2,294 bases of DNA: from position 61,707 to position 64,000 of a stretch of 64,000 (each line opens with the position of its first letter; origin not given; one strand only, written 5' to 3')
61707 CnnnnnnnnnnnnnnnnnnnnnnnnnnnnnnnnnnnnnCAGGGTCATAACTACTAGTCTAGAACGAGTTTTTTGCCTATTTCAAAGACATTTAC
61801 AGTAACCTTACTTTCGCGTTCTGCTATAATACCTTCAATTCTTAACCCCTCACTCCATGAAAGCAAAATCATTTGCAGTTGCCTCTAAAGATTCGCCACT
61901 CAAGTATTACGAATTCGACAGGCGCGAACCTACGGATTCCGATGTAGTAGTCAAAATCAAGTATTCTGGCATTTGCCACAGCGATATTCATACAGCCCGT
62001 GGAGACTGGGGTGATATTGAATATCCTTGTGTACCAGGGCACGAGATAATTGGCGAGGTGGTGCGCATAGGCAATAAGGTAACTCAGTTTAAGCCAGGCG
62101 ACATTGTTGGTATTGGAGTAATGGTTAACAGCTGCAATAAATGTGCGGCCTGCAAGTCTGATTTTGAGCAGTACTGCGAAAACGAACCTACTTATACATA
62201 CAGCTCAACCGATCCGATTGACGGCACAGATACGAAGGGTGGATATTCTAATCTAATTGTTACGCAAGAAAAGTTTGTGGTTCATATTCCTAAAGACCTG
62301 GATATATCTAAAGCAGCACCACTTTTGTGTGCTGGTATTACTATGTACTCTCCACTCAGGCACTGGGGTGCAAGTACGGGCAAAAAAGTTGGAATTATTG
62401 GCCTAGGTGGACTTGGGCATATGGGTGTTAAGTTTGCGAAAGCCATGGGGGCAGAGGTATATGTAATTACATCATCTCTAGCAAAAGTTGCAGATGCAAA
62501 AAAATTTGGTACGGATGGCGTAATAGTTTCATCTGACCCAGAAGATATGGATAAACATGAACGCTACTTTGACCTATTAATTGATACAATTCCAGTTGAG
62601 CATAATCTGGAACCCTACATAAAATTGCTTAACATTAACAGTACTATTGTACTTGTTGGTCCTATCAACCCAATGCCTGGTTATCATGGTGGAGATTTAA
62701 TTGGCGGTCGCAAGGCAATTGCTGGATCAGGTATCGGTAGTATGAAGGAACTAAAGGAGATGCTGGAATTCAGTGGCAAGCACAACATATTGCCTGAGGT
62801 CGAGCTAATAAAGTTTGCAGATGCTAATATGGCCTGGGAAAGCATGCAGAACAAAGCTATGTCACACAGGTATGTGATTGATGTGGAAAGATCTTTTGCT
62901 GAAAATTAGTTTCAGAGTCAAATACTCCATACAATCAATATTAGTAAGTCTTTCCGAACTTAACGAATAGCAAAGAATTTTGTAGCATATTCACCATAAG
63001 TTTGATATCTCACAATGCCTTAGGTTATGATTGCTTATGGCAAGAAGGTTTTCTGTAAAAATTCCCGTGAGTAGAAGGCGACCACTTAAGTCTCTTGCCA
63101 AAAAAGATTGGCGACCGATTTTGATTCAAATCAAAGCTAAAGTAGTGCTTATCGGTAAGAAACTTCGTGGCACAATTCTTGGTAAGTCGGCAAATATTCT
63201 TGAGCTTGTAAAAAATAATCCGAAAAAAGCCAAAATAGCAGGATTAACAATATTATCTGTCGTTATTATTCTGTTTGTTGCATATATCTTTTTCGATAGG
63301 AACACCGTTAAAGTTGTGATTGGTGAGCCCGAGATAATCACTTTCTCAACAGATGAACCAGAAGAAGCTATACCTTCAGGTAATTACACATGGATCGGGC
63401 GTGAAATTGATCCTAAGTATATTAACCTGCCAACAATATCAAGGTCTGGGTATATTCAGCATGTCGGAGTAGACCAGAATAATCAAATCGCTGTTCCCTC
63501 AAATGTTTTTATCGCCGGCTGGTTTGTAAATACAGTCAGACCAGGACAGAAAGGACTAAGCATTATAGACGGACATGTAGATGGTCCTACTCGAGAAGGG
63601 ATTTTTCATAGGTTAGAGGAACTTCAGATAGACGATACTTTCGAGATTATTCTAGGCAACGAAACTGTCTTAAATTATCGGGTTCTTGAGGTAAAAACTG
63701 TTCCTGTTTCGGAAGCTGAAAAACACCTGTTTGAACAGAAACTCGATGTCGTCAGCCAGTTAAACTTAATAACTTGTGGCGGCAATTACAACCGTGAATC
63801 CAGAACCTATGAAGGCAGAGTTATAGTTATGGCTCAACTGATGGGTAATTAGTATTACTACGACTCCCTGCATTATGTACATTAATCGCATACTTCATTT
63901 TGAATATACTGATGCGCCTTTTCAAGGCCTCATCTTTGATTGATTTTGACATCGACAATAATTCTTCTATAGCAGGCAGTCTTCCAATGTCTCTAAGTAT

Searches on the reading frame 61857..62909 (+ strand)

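Call 86: search_protein_families(library=pfam, proteins=[window:61857-62909:+], max_evalue=0.00001)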
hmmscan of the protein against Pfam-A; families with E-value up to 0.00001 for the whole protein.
window:61857-62909:+ (350 aa): 2 families
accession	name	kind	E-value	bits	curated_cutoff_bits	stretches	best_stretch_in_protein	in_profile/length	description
PF08240.17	ADH_N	-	9.7e-27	93.7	23.5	1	27-146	2-104/104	Alcohol dehydrogenase GroES-like domain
PF00107.32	ADH_zinc_N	-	2.6e-18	66.7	31.8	1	185-305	1-126/129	Zinc-binding dehydrogenase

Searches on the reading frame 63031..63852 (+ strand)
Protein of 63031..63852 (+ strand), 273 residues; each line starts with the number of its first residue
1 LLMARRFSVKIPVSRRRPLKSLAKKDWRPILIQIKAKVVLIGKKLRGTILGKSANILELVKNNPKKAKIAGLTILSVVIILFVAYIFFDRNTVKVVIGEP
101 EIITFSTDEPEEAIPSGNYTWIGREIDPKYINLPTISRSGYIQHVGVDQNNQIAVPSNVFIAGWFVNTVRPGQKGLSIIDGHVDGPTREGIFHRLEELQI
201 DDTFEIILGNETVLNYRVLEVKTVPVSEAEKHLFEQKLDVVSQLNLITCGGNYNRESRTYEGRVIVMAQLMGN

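Call 86: search_protein_families(library=pfam, proteins=[window:63031-63852:+], max_evalue=0.00001)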
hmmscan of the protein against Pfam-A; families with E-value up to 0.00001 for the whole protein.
window:63031-63852:+ (273 aa): 1 family
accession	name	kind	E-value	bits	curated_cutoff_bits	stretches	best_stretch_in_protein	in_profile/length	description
PF04203.18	Sortase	-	1.1e-13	51.5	26.6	1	150-270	15-124/125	Sortase domain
